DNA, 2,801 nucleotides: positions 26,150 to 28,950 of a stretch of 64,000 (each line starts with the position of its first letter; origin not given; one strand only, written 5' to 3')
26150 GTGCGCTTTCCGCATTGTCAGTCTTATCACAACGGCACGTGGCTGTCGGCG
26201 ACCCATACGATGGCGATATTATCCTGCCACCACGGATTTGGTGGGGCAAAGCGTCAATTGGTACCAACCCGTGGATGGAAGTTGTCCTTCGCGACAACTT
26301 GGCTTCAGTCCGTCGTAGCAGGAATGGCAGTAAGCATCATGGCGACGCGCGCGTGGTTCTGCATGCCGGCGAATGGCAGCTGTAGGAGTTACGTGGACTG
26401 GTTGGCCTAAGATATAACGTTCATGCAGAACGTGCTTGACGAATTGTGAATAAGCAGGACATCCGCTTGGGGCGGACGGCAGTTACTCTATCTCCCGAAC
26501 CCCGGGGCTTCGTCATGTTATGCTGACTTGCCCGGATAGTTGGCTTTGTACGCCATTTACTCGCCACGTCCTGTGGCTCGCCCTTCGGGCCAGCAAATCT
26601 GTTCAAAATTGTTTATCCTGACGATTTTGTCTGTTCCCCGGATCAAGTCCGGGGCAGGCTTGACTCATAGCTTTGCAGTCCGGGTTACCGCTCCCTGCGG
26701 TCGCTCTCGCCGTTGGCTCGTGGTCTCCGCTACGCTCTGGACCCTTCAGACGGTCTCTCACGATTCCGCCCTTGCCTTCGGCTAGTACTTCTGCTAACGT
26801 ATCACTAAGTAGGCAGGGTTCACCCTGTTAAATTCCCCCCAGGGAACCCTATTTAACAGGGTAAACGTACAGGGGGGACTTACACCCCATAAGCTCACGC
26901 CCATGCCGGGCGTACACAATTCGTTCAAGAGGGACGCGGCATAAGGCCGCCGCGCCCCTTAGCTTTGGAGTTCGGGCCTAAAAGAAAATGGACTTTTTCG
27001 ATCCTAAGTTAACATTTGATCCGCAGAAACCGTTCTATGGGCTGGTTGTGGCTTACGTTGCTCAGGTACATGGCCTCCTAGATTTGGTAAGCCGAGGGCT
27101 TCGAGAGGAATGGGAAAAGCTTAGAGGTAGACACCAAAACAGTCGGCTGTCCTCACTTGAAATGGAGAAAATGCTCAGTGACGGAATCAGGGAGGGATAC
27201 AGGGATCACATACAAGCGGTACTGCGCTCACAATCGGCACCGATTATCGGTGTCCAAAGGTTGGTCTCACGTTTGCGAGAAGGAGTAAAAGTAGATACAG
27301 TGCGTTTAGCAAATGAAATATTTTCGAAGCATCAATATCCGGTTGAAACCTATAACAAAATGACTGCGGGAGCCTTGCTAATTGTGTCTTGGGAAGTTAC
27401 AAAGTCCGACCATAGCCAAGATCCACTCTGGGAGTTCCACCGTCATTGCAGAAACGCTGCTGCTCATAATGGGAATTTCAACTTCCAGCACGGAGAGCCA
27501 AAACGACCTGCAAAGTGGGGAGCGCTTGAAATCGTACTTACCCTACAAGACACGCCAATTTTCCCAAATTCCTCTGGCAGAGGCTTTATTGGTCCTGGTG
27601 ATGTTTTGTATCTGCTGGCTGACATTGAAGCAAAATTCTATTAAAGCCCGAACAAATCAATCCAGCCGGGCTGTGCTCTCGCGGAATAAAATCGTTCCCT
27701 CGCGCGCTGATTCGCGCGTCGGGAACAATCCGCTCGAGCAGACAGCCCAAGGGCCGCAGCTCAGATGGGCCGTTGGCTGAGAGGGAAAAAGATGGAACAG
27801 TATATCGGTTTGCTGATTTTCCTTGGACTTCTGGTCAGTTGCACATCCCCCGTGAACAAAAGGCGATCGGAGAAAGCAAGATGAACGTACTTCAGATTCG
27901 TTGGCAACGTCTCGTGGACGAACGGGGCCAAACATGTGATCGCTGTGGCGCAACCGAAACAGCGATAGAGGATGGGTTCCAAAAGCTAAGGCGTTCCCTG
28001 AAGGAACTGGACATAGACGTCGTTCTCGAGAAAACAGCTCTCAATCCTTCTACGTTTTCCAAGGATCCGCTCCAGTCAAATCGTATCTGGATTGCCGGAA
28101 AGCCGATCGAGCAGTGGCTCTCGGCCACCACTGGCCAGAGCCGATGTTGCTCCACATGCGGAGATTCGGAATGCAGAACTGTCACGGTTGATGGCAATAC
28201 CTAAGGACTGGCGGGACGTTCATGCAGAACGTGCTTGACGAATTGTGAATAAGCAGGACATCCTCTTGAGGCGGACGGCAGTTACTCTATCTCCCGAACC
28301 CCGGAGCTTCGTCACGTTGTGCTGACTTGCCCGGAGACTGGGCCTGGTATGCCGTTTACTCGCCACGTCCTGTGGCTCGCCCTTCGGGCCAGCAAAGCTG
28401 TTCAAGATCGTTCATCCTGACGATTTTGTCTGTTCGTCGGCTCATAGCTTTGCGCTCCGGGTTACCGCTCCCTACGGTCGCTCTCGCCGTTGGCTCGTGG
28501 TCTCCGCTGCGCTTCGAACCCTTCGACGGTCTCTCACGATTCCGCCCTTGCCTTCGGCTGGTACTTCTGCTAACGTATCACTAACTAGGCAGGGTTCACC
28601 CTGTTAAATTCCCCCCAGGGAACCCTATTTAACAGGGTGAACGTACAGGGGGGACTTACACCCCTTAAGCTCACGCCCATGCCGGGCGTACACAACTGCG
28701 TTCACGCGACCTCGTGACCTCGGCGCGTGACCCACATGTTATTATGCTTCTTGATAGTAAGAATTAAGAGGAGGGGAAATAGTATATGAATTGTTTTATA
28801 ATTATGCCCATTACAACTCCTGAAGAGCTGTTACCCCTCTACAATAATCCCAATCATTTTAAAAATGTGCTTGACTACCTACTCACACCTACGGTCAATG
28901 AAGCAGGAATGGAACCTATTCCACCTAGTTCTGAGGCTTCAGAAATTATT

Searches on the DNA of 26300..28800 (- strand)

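Call 5: search_rna_families(source=window, start=26300, end=28800, threshold=evalue, max_evalue=10, show_alignments=3)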
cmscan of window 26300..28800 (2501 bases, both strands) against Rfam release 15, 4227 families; matches with E-value up to 10: 7.
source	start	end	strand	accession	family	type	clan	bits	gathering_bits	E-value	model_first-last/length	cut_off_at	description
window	28276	28357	-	RF02001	group-II-D1D4-3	Intron;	CL00102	35.1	32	7.2e-05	59-145/170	no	Group II catalytic intron D1-D4-3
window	26477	26558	-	RF02001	group-II-D1D4-3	Intron;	CL00102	30.5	32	0.00097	59-145/170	no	Group II catalytic intron D1-D4-3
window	28344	28437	-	RF02902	AaHKsRNA22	Gene; sRNA;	-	18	39.8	2.7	1-101/101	no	Aggregatibacter sRNA 22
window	26545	26638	-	RF02902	AaHKsRNA22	Gene; sRNA;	-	16.7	39.8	5.5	1-101/101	no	Aggregatibacter sRNA 22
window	26811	26874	-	RF04194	mir-57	Gene; miRNA;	-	16.5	44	5.4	1-84/84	no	mir-57 microRNA precursor family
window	28058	28126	-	RF02126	GHRLOS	Gene; lncRNA;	-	15.3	48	1.1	1-70/70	no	Ghrelin opposite strand RNA conserved region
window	28622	28646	-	RF01704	Glutamine-II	Cis-reg; riboswitch;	-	14.2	33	2.7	1-60/60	no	Glutamine-II riboswitch aptamer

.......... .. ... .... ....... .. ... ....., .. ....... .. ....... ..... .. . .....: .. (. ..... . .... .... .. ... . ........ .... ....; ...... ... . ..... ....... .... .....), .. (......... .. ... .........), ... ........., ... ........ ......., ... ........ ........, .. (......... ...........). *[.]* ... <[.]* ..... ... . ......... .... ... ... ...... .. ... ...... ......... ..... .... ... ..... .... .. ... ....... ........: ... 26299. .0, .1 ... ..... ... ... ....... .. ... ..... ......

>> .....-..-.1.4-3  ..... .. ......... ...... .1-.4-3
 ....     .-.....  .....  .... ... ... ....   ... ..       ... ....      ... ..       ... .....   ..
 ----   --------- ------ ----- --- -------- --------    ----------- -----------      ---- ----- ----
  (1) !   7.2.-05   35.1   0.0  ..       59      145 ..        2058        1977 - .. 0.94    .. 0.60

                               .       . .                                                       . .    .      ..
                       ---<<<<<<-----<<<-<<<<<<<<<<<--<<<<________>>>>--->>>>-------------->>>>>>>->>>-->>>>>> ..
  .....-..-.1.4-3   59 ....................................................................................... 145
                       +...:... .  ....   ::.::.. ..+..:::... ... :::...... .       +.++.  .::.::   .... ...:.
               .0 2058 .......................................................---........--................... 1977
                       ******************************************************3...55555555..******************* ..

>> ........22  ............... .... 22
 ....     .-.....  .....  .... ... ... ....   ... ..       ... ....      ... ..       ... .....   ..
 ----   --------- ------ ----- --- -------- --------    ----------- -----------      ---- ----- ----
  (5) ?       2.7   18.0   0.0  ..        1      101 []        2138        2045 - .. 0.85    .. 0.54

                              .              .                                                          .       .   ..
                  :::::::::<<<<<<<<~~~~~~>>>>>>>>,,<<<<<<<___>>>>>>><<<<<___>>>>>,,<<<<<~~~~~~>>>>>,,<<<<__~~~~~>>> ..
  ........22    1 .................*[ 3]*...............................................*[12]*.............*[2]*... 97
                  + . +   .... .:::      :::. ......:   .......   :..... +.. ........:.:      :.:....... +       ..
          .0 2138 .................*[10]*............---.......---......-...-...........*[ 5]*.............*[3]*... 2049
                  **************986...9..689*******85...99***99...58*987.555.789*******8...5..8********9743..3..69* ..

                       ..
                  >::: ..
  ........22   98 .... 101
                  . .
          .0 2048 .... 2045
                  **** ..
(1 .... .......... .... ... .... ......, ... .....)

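Call 16: search_dna_similar(query=window:28190-28760:-, collection=plasmids, mode=distant, max_evalue=0.001, max_rows=25)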
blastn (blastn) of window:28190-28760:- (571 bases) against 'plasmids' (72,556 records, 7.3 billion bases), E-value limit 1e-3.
Records with a match: 42; places in all: 49; records where one place covers at least 80% of the query: 0.
Best place of each record, by identity: 80-90% 42.
By first word of the organism name: Klebsiella 11; Salmonella 8; Escherichia 7; Enterobacter 3; Providencia 3; Aeromonas 2; Pseudomonas 2; Citrobacter 2; Candidatus 1; Enterobacteriaceae 1; and 2 more.
By predicted mobility (MOB-suite, as given by PLSDB): conjugative 31; non-mobilizable 7; mobilizable 4.
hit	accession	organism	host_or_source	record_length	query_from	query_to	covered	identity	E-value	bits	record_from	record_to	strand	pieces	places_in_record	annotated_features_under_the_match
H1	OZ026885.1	Candidatus Methylocalor cossyra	-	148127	409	479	12%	83.3%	3e-10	73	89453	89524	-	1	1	protein of unknown function (x2)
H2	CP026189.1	Enterobacteriaceae bacterium ENNIH2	-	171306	47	109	11%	81.3%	8e-5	55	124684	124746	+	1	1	none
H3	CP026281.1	Klebsiella oxytoca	-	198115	47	109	11%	81.3%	8e-5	55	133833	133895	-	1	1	none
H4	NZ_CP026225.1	Aeromonas sp. ASNIH3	-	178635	47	109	11%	81.3%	8e-5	55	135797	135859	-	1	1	none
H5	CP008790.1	Klebsiella oxytoca KONIH1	perirectal swab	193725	47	109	11%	81.3%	8e-5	55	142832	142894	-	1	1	none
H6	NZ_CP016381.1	Aeromonas hydrophila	Homo sapiens,culture,Perirectal swab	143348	47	109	11%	81.3%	8e-5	55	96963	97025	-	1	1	none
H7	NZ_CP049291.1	Enterobacter hormaechei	Homo sapiens,urine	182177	47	109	11%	81.3%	8e-5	55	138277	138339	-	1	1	none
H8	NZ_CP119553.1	Providencia stuartii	Homo sapiens,human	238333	47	109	11%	81.3%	8e-5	55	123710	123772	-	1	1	none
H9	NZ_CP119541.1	Providencia stuartii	Homo sapiens,human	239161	47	109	11%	81.3%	8e-5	55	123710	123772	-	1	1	none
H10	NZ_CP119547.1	Providencia stuartii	Homo sapiens,human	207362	47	109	11%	81.3%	8e-5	55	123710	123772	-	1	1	none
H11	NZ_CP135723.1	Escherichia coli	-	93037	47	109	11%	81.3%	8e-5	55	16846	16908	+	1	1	none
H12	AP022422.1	Klebsiella sp. STW0522-44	-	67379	54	111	10%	84.5%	2e-6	62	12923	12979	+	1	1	none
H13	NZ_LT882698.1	Klebsiella pneumoniae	Homo sapiens,urine sample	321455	54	111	10%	84.5%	2e-6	62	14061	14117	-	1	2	none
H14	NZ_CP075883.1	Klebsiella michiganensis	Homo sapiens,blood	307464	54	109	10%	82.1%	3e-4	54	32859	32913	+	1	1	none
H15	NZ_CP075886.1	Klebsiella quasipneumoniae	Homo sapiens,urine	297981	54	109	10%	82.1%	3e-4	54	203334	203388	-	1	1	none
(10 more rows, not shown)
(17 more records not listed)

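Call 17: get_annotated_region(hit=H12, flank=4000)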
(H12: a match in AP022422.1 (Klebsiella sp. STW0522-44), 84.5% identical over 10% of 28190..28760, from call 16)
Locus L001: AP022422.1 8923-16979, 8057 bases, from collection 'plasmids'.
description: Klebsiella sp. STW0522-44 STW0522-44 plasmid pSTW0522-44-3 DNA, complete sequence
organism: Klebsiella sp. STW0522-44 (NCBI taxid 2681387)
taxonomy: Bacteria; Pseudomonadota; Gammaproteobacteria; Enterobacterales; Enterobacteriaceae; Klebsiella; Klebsiella sp. STW0522-44
host: -; source: -; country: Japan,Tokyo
typing (MOB-suite, as given by PLSDB): conjugative; replicon IncN; relaxase MOBF; mating-pair formation MPF_T
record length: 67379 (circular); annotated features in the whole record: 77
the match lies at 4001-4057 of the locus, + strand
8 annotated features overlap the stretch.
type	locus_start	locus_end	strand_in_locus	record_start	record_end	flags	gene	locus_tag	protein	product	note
CDS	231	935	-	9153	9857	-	-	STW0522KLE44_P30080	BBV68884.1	IS6 family transposase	-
CDS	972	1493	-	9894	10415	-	-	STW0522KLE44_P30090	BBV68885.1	hypothetical protein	-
CDS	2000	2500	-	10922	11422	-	-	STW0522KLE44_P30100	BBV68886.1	hypothetical protein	-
predicted_resistance_gene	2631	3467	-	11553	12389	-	sul1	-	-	sulfonamide-resistant dihydropteroate synthase Sul1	predicted by amrfinderplus; class SULFONAMIDE; identity 100.0%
predicted_resistance_gene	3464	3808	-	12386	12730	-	qacEdelta1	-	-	quaternary ammonium compound efflux SMR transporter QacE delta 1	predicted by amrfinderplus; class QUATERNARY AMMONIUM; identity 100.0%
CDS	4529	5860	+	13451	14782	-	-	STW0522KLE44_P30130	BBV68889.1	group II intron reverse transcriptase/maturase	-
predicted_resistance_gene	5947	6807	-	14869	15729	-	blaGES-24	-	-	carbapenem-hydrolyzing class A beta-lactamase GES-24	predicted by amrfinderplus; class BETA-LACTAM; identity 100.0%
CDS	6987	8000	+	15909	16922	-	int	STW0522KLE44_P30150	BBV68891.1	integrase/recombinase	-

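Call 18: get_annotated_region(hit=H2, flank=4000)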
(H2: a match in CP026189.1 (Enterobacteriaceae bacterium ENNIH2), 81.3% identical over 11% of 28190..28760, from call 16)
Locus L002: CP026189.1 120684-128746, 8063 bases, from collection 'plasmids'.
description: Enterobacteriaceae bacterium ENNIH2 plasmid pENT-812c, complete sequence
organism: Enterobacteriaceae bacterium ENNIH2 (NCBI taxid 1920109)
taxonomy: Bacteria; Pseudomonadota; Gammaproteobacteria; Enterobacterales; Enterobacteriaceae; ; Enterobacteriaceae bacterium ENNIH2
host: -; source: -; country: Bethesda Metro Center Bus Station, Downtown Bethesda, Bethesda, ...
typing (MOB-suite, as given by PLSDB): conjugative; replicon IncFIC,rep_cluster_2203,rep_cluster_2283; relaxase MOBF; mating-pair formation MPF_F
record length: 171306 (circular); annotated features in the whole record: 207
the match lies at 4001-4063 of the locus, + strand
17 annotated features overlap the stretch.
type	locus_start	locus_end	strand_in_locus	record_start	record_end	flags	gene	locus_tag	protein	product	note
CDS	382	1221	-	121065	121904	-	-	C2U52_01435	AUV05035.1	sulfonamide-resistant dihydropteroate synthase Sul1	-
predicted_resistance_gene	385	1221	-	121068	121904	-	sul1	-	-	sulfonamide-resistant dihydropteroate synthase Sul1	predicted by amrfinderplus; class SULFONAMIDE; identity 100.0%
CDS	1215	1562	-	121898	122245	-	qacE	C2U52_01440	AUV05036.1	quaternary ammonium compound efflux SMR transporter QacE delta 1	-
predicted_resistance_gene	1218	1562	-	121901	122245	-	qacEdelta1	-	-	quaternary ammonium compound efflux SMR transporter QacE delta 1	predicted by amrfinderplus; class QUATERNARY AMMONIUM; identity 100.0%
CDS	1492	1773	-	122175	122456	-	-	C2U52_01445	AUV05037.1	hypothetical protein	-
CDS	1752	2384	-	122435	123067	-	catB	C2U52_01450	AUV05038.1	type B-2 chloramphenicol O-acetyltransferase CatB11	-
predicted_resistance_gene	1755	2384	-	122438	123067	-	catB11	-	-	type B-2 chloramphenicol O-acetyltransferase CatB11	predicted by amrfinderplus; class PHENICOL; identity 100.0%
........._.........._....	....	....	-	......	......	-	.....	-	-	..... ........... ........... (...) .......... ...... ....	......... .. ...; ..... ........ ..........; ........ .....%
predicted_resistance_gene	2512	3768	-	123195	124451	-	cmlA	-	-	CmlA family chloramphenicol efflux MFS transporter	predicted by amrfinderplus; class PHENICOL; identity 99.76%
CDS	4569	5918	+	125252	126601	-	ltrA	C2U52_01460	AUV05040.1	group II intron reverse transcriptase/maturase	-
CDS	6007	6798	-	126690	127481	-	-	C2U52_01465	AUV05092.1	ANT(3'')-Ia family aminoglycoside nucleotidyltransferase AadA2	-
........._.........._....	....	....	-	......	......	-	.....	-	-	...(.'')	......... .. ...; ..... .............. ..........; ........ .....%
predicted_resistance_gene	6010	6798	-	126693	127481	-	aadA2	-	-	ANT(3'')-Ia family aminoglycoside nucleotidyltransferase AadA2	predicted by amrfinderplus; class AMINOGLYCOSIDE; identity 100.0%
CDS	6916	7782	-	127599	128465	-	-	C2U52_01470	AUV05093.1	PSE family carbenicillin-hydrolyzing class A beta-lactamase CARB-2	-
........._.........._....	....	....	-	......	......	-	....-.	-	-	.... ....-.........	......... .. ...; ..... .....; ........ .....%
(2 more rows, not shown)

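Call 19: get_annotated_region(hit=H1, flank=4000)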
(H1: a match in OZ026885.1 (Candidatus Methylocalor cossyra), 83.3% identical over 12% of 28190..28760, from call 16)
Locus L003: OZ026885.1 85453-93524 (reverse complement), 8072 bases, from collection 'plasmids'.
description: Candidatus Methylocalor cossyra isolate MeCH1-AG genome assembly, plasmid: 2
organism: Candidatus Methylocalor cossyra (NCBI taxid 3108543)
taxonomy: Bacteria; Pseudomonadota; Gammaproteobacteria; Methylococcales; Methylococcaceae; Candidatus Methylocalor; Candidatus Methylocalor cossyra
host: -; source: -; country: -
typing (MOB-suite, as given by PLSDB): non-mobilizable
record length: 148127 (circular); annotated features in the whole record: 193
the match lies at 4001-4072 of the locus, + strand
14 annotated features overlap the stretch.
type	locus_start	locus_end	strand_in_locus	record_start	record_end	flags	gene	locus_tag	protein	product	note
CDS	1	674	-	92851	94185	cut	-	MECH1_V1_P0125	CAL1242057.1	transposase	-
CDS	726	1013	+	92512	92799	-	-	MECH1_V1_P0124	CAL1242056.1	protein of unknown function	-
CDS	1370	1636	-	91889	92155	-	-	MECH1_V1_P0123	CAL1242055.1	protein of unknown function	-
CDS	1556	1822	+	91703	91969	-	-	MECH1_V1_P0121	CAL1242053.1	protein of unknown function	-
CDS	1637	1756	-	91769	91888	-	-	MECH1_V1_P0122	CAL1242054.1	protein of unknown function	-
CDS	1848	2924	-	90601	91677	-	gtfB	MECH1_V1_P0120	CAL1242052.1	Vancomycin aglycone glucosyltransferase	-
CDS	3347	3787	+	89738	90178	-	-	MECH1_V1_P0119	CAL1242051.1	protein of unknown function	-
CDS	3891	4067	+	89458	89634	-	-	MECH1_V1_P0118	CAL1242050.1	protein of unknown function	-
CDS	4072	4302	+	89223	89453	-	-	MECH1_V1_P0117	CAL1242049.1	protein of unknown function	-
CDS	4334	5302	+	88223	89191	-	-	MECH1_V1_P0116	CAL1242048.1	putative Protein YkfC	-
CDS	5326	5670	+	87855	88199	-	-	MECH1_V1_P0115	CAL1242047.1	protein of unknown function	-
CDS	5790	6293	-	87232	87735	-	-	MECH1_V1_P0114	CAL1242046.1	putative Acetyltransferase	-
CDS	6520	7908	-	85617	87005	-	-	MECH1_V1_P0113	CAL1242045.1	transposase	-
CDS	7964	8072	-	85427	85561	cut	-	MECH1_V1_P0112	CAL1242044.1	protein of unknown function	-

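Call 20: search_rna_families(sources=[L001, L002, L003], threshold=gathering, show_alignments=4)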
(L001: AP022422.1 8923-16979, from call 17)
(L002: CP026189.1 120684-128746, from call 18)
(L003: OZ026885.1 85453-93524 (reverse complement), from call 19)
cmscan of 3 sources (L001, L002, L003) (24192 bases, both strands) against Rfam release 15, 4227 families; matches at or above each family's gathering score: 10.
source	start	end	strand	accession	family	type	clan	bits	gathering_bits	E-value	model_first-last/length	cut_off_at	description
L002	4132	4296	+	RF02001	group-II-D1D4-3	Intron;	CL00102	136.4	32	1.8e-28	1-170/170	no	Group II catalytic intron D1-D4-3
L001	4117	4282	+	RF02001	group-II-D1D4-3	Intron;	CL00102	134.8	32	4.6e-28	1-170/170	no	Group II catalytic intron D1-D4-3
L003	3937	4102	+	RF02001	group-II-D1D4-3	Intron;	CL00102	127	32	3.4e-26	1-170/170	no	Group II catalytic intron D1-D4-3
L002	7824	7898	-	RF02912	AAC_AAD_leader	Cis-reg;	-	73.8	56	3.7e-14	1-75/75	no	putative aminoglycoside riboswitch / attI site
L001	6822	6897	-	RF02912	AAC_AAD_leader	Cis-reg;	-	73.7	56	4e-14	1-75/75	no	putative aminoglycoside riboswitch / attI site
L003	4217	4307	+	RF01998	group-II-D1D4-1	Intron;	CL00102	67.8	35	1.9e-10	1-84/84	no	Group II catalytic intron D1-D4-1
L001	4404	4499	+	RF01998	group-II-D1D4-1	Intron;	CL00102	61.4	35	5.1e-09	1-84/84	no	Group II catalytic intron D1-D4-1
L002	4419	4484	+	RF01998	group-II-D1D4-1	Intron;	CL00102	51.6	35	8.2e-07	1-84/84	no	Group II catalytic intron D1-D4-1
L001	5860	5929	+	RF00029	Intron_gpII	Intron;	-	49.3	40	4.4e-07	1-77/77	no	Group II catalytic intron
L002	5931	6000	+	RF00029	Intron_gpII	Intron;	-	46.4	40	2.2e-06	1-77/77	no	Group II catalytic intron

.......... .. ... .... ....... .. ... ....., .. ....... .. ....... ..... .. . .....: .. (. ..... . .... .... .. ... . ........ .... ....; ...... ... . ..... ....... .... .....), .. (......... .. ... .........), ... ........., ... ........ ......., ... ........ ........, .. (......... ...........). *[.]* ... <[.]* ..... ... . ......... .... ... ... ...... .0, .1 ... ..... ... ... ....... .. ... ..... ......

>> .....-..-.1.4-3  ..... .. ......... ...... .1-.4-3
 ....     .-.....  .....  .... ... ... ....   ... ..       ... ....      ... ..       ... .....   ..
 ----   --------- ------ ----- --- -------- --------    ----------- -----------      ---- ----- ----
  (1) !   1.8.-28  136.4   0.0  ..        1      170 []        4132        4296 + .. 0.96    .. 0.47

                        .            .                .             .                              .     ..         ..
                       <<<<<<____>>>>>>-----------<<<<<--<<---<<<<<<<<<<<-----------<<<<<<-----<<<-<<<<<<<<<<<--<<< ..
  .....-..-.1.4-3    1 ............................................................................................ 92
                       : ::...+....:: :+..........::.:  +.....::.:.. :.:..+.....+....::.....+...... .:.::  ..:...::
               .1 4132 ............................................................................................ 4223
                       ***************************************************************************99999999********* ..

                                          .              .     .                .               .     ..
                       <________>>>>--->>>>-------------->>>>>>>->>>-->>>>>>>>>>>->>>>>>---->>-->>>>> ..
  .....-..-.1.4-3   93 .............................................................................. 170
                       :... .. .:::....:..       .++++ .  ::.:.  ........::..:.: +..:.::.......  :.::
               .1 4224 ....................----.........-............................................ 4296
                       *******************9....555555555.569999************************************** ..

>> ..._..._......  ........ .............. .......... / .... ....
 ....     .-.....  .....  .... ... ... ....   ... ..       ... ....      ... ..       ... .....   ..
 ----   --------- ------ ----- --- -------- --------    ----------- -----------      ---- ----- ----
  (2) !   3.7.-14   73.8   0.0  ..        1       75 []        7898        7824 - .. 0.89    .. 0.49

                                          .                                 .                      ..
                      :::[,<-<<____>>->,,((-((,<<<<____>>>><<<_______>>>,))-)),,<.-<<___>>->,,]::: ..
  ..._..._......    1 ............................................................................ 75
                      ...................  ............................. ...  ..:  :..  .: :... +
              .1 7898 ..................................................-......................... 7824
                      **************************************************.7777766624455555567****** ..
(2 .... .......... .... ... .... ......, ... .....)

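Call 57: build_rna_model(alignment_id=A3)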
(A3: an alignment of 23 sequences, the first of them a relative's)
Model R1 built from alignment A3 (23 sequences, 366 columns); structure: RNAalifold consensus.
model positions 299; base pairs 69; branch points 4; effective number of sequences 1.56; information 0.59 bits per position. Calibrated on 0.2 Mb of random sequence (short: E-values are rough).
structure used (alignment columns):
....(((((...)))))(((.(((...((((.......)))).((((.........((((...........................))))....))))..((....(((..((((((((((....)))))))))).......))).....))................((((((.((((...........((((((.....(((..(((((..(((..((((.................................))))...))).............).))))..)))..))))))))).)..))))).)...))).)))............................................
